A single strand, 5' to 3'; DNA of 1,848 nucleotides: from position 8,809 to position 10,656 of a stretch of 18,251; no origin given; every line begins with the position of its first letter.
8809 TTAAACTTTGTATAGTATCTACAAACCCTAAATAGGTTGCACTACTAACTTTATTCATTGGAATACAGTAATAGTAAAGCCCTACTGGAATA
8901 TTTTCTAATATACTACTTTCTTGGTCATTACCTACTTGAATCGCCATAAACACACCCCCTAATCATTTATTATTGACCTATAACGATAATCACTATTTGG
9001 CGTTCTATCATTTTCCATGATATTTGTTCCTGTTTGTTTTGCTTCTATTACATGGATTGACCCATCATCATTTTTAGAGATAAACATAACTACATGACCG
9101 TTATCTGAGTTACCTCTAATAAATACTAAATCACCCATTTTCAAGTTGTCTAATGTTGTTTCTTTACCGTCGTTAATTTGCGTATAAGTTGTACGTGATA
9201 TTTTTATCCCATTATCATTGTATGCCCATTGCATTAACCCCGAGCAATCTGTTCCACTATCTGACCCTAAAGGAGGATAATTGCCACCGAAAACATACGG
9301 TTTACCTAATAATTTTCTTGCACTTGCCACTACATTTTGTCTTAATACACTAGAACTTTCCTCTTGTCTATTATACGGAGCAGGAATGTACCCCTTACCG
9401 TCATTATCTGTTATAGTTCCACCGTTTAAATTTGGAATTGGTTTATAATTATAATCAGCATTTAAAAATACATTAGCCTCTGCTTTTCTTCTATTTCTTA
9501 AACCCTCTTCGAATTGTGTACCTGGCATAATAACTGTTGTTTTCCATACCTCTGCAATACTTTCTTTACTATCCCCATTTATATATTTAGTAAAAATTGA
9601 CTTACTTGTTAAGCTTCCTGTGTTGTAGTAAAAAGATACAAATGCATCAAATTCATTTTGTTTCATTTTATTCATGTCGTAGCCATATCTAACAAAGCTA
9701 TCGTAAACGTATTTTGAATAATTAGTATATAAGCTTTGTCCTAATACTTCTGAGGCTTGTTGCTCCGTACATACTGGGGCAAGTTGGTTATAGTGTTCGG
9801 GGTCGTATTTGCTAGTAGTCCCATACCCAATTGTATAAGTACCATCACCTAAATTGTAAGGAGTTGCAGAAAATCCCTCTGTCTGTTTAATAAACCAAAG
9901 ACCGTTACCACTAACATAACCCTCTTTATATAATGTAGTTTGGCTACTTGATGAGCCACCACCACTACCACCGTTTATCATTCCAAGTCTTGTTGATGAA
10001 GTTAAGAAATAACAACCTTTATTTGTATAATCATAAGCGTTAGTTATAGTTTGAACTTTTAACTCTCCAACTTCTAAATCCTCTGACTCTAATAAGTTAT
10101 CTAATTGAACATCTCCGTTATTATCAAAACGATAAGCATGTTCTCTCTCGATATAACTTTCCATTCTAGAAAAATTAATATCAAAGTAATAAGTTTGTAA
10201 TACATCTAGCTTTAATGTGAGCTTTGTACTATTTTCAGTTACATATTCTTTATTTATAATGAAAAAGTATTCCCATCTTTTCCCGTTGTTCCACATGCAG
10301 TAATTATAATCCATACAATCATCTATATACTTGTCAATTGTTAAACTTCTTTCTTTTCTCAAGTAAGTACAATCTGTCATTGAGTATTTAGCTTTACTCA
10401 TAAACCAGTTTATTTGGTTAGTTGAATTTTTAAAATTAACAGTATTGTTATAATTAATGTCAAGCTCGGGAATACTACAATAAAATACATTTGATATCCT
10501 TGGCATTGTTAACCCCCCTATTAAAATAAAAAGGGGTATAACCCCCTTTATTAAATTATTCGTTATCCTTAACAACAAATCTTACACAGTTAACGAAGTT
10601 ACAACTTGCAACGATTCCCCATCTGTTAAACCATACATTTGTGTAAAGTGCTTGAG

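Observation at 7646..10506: Tail-knob gene split into two cistrons by a lysozyme and NlpC/P60 hydrolase cassette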

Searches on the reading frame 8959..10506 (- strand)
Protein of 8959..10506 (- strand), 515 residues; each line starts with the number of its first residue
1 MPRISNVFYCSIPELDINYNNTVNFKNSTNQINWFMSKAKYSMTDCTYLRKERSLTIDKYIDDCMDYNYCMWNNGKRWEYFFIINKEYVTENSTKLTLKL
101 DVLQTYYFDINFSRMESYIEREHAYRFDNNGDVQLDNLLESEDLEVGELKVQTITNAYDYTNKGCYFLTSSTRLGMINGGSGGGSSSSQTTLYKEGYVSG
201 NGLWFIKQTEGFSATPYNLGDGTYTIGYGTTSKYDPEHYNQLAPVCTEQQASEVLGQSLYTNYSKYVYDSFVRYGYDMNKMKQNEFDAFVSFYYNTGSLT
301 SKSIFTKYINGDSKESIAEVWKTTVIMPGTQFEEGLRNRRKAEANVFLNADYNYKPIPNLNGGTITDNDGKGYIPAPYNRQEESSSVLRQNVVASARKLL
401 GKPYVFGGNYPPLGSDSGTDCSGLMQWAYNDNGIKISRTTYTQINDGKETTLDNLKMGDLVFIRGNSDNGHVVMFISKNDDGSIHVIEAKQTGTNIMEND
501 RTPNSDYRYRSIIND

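Call 5: search_protein_families(library=pfam, proteins=[window:8959-10506:-], max_evalue=0.01)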
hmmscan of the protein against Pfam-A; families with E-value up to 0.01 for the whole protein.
window:8959-10506:- (515 aa): 5 families
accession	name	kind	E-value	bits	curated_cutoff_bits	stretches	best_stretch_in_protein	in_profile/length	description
PF00877.26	NLPC_P60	-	6.3e-19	68.4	23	1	401-493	1-83/105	NlpC/P60 family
PF00959.24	Phage_lysozyme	-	2.1e-18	67.3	22.3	1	207-343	1-125/125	Phage lysozyme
PF16838.11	Caud_tail_N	-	2e-09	38.4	27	1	17-111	15-120/120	Caudoviral major tail protein N-terminus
PF05257.22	CHAP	-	0.00019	22.3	26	1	420-489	10-80/81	CHAP domain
PF05708.18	Peptidase_C92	-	0.0047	17.4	27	0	384-440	76-129/166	Permuted papain-like amidase enzyme, YaeF/YiiX, C92 family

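Call 6: search_protein_families(library=phrogs, proteins=[window:8959-10506:-], max_evalue=0.001)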
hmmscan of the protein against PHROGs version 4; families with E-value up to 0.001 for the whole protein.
window:8959-10506:- (515 aa): 15 families
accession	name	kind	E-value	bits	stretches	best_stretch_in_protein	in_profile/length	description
phrog_16615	-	other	1e-60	207.1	1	5-383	3-386/529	peptidase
phrog_2248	-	tail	4.4e-30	105.9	1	6-213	6-214/590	tail protein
phrog_7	-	lysis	2.3e-25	89.9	1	138-360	493-709/873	endolysin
phrog_329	-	tail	8.6e-23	81.5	1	380-502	526-642/949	minor tail protein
phrog_12508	-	unknown function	7e-19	69.3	1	372-493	123-236/260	-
phrog_400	-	tail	7.5e-19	69.1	1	373-494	516-629/654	tail protein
phrog_2810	-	head and packaging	7e-13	48.7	1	391-496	512-603/952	virion structural protein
phrog_25111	-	tail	1.8e-09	38.3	1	390-474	213-293/333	tail protein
phrog_6654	-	unknown function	1.4e-07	32.1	1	386-485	16-95/428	-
phrog_1015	-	tail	2.8e-07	30.5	1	392-480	650-761/795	tail protein with lysin activity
phrog_10457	-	lysis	8e-07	30.2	1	279-348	25-94/95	endolysin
phrog_33083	-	lysis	2.8e-06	27.3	1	201-365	6-157/456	endolysin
phrog_7910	-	lysis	5.4e-06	27.9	1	278-348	22-92/96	endolysin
phrog_28234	-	lysis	1.4e-05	25.4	1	223-351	98-223/372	endolysin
phrog_3617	-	unknown function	0.00013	22.3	1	201-347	258-403/405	-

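Call 7: search_solved_structures(query=window:8959-10506:-, max_evalue=0.01, show_alignments=2)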
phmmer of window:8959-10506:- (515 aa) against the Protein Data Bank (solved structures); distinct sequences matched with E-value up to 0.01: 41.
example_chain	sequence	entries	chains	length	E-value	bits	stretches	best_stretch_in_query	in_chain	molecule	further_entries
5fb4_A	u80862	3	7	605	4.2e-13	51.8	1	16-160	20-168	Distal tube protein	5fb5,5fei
9kbt_A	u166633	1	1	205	4.4e-11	45.1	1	198-348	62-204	Lysozyme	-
9kbq_A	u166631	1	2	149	3e-10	42.4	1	199-349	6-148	Lysozyme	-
4hpe_A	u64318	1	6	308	3.9e-10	42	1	382-474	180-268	Putative cell wall hydrolase Tn916-like,CTn1-Orf17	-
9ubf_A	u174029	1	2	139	4.3e-10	41.9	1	388-475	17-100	Cell wall hydrolase Tn916-like,CTn7-Orf16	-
7m5i_B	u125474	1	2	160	4.6e-10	41.7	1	198-352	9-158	Endolysin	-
8v3w_H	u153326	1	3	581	6.3e-10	41.3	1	391-478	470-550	Hub-Hydrolase (CD1368)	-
4fdy_A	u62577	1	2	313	8.1e-10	40.9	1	389-476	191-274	Similar to lipoprotein, NLP/P60 family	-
8er5_A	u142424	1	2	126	5.8e-09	38.1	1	392-476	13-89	NlpC/P60 domain-containing protein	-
8app_A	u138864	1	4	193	6.8e-09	37.9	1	198-347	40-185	Endolysin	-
8xud_I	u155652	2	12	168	1.2e-08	37.1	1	409-480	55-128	Murein DD-endopeptidase MepS/Murein LD-carboxypeptidase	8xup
2k1g_A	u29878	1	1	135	1.2e-08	37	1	415-480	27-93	Lipoprotein spr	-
7cfl_A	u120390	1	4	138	1.4e-07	33.5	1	390-487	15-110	Putative cell wall hydrolase phosphatase-associated protein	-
7v6s_A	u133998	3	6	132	2.5e-07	32.8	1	415-480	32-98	Murein DD-endopeptidase MepS/Murein LD-carboxypeptidase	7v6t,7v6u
2xiv_A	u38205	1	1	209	2.8e-07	32.6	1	369-478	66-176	HYPOTHETICAL INVASION PROTEIN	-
3h41_A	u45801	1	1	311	2.8e-07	32.5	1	358-491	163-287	NLP/P60 family protein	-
6b8c_A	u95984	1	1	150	9.5e-07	30.8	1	383-476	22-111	NLP/P60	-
8idc_E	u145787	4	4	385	1.6e-06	30.1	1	384-476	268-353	NlpC/P60 family protein | Probable endopeptidase MT2245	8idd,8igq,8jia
6bim_A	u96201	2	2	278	3.1e-05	25.8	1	400-477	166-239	Clan CA, family C40, NlpC/P60 superfamily cysteine peptidase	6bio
2hbw_A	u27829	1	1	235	0.00015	23.6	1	403-477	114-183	NLP/P60 protein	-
6biq_A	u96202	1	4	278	0.00061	21.6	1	414-476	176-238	Clan CA, family C40, NlpC/P60 superfamily cysteine peptidase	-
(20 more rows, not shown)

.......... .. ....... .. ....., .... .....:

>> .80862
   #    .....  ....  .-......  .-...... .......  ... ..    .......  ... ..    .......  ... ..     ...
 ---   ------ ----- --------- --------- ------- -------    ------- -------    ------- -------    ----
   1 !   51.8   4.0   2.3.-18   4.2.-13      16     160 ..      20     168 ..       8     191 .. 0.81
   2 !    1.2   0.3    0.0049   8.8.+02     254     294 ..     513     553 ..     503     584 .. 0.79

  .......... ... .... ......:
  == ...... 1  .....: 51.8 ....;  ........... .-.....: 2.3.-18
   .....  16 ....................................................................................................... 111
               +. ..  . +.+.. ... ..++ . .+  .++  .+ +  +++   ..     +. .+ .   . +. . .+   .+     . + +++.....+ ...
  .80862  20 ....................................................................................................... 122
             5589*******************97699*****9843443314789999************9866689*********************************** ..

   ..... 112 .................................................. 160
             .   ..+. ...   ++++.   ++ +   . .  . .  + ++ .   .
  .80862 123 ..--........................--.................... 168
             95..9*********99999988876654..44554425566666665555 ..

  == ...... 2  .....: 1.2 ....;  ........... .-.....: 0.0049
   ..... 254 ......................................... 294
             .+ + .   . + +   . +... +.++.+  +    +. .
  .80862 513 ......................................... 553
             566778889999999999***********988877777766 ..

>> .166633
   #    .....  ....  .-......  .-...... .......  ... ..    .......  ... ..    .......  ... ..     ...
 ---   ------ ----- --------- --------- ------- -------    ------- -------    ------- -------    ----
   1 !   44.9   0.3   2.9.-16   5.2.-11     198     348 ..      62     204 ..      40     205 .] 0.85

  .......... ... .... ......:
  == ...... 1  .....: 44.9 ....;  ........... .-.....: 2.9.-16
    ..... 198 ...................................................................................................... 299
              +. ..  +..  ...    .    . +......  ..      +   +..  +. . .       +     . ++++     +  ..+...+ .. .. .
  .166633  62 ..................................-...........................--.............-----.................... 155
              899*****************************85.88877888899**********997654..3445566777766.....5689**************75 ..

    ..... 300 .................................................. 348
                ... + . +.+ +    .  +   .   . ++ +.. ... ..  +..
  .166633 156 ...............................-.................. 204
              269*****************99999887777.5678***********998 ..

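Call 9: search_dna_similar(query=window:8959-10506:-, collection=phages, mode=protein, max_rows=40)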
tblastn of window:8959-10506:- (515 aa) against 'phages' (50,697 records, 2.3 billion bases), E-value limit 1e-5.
Records with a match: 446; places in all: 446; records where one place covers at least 80% of the query: 19.
Best place of each record, by identity: <60% 446.
By first word of the organism name: Mycobacterium 208; Clostridium 78; Bacillus 58; Streptomyces 49; Gordonia 16; Bacteriophage 15; Clostridioides 10; Enterococcus 4; Rhodococcus 2; Rhizobium 2; and 4 more.
By host as written in the record: Mycobacterium smegmatis mc2 155 159; - 39; Clostridium perfringens 23; Mycobacterium smegmatis mc#155 23; Clostridium difficile 12; Streptomyces scabiei RL-34 12; Bacillus subtilis 11; Streptomyces griseus ATCC 10137 10; and 76 more.
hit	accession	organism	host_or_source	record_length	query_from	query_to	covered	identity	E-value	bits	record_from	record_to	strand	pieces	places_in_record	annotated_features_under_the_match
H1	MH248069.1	Clostridium phage CPS2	Clostridium perfringens ATCC 13124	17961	15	469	88%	29.3%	8e-34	142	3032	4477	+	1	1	lysozyme peptidase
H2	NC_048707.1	Clostridium phage CPS2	Clostridium perfringens ATCC 13124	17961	15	469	88%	29.3%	8e-34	142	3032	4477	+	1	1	peptidase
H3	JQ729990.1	Clostridium phage phiCP7R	Clostridium perfringens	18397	15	469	88%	29.2%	9e-31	133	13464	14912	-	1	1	putative lysozyme-peptidase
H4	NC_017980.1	Clostridium phage phiCP7R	Clostridium perfringens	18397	15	469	88%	29.2%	9e-31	133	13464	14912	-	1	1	peptidase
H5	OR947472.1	Clostridium phage vB_CpeP_15N3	Clostridium perfringens CVCC1155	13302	15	469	88%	29.2%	9e-31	133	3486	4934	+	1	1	putative lysozyme-peptidase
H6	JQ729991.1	Clostridium phage phiCPV4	Clostridium perfringens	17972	15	469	88%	29.2%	9e-31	133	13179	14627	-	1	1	putative lysozyme-peptidase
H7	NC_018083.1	Clostridium phage phiCPV4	Clostridium perfringens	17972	15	469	88%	29.2%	9e-31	133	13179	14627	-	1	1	peptidase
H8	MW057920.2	Clostridium phage CPQ1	Clostridium perfringens JCM 1290T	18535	15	469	88%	29.2%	9e-31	133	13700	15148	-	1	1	putative lysozyme-peptidase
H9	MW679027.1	Clostridium phage cpx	Clostridium perfringens S13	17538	15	469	88%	29.2%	1e-30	132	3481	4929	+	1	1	putative lysozyme-peptidase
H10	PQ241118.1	Clostridium phage vB_CpeB_CP1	Clostridium perfringens 556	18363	15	469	88%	28.8%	4e-31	134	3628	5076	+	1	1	putative lysozyme-peptidase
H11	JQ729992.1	Clostridium phage phiZP2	Clostridium perfringens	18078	15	469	88%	28.8%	9e-31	133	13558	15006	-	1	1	putative lysozyme-peptidase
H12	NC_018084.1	Clostridium phage phiZP2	Clostridium perfringens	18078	15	469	88%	28.8%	9e-31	133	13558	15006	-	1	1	peptidase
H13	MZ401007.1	Clostridium phage CPQ7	Clostridium perfringens JCM 1290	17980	15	469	88%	28.6%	3e-30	131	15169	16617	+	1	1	putative lysozyme-peptidase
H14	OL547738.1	Clostridium phage CPQ8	Clostridium perfringens JCM 1290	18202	15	469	88%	28.6%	3e-30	131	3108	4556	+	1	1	putative lysozyme-peptidase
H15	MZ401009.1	Clostridium phage CPQ10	Clostridium perfringens JCM 1290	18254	15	469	88%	28.6%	3e-30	131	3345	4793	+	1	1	putative lysozyme-peptidase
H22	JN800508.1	Clostridium phage phi24R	Clostridium perfringens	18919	6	376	72%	30.7%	1e-22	108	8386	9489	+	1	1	lysozyme-peptidase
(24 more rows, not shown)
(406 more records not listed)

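Call 11: get_annotated_region(hit=H1, flank=4000)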
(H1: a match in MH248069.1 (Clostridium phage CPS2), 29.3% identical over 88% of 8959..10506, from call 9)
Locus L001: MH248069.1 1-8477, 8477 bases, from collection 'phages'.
description: Clostridium phage CPS2, complete genome.
organism: Clostridium phage CPS2 (NCBI taxid 2175605)
taxonomy: Viruses; Duplodnaviria; Heunggongvirae; Uroviricota; Caudoviricetes; Guelinviridae; Brucesealvirus; Brucesealvirus CPS2
host: Clostridium perfringens ATCC 13124; source: -; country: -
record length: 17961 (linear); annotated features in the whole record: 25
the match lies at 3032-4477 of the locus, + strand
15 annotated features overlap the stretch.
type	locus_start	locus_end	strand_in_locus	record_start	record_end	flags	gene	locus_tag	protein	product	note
CDS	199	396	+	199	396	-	-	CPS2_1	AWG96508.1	hypothetical protein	-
CDS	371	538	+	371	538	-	-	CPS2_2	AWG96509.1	hypothetical protein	-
CDS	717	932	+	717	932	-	-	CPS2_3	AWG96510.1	hypothetical protein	-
CDS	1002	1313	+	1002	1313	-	-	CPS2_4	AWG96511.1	hypothetical protein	-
CDS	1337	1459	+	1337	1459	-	-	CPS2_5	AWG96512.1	hypothetical protein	-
CDS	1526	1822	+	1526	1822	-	-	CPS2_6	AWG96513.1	hypothetical protein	-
CDS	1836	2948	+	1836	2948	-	-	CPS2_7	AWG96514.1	major head protein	-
CDS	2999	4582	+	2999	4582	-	-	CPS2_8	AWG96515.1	lysozyme peptidase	-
CDS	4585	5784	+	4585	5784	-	-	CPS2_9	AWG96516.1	tail protein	-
CDS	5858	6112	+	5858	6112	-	-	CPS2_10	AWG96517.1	hypothetical protein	-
CDS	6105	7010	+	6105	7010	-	-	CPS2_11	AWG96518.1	connector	-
CDS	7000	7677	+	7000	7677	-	-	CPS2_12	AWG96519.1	collar protein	-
CDS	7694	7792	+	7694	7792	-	-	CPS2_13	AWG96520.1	hypothetical protein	-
CDS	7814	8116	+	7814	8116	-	-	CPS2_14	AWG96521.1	hypothetical protein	-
CDS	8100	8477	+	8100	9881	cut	-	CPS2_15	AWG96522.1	virion structure protein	-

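Call 12: get_annotated_region(hit=H22, flank=4000)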
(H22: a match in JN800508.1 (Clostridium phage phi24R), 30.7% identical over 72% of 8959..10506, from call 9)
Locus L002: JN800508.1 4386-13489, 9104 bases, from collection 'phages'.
description: Clostridium phage phi24R, complete genome.
organism: Clostridium phage phi24R (NCBI taxid 1128071)
taxonomy: Viruses; Duplodnaviria; Heunggongvirae; Uroviricota; Caudoviricetes; Guelinviridae; Denniswatsonvirinae; Gregsiragusavirus; Gregsiragusavirus phi24R
host: Clostridium perfringens; source: raw sewage; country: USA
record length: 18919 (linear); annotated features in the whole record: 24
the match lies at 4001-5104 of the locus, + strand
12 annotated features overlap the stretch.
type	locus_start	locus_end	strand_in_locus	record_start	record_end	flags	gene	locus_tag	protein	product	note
CDS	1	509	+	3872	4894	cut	-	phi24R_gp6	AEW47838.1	DNA encapsidation protein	similar to Podovirus DNA encapsidation protein Gp16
CDS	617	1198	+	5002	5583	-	-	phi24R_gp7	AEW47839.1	hypothetical protein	-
CDS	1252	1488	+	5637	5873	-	-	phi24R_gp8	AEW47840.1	hypothetical protein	-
CDS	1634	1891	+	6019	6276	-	-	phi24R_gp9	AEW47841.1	hypothetical protein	domain of unknown function DUF2570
CDS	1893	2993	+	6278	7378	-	-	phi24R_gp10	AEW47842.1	major head protein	-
CDS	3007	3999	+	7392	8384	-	-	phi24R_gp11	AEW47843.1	hypothetical protein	contains head protein domain PHA00144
CDS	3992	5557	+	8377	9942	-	-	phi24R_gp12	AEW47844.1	lysozyme-peptidase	contains tail domain PHA00380, lysozyme domain CL00222, and peptidase domain PF01551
CDS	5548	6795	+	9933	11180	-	-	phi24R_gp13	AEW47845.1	tail protein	-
CDS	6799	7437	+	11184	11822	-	-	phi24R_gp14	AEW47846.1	N-acetylmuramoyl-L-alanine amidase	-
CDS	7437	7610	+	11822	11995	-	-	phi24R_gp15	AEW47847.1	hypothetical protein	-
CDS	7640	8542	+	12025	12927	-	-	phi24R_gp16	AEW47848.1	connector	similar to phage connector Gp10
CDS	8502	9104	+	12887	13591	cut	-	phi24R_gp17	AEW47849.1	lower collar protein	-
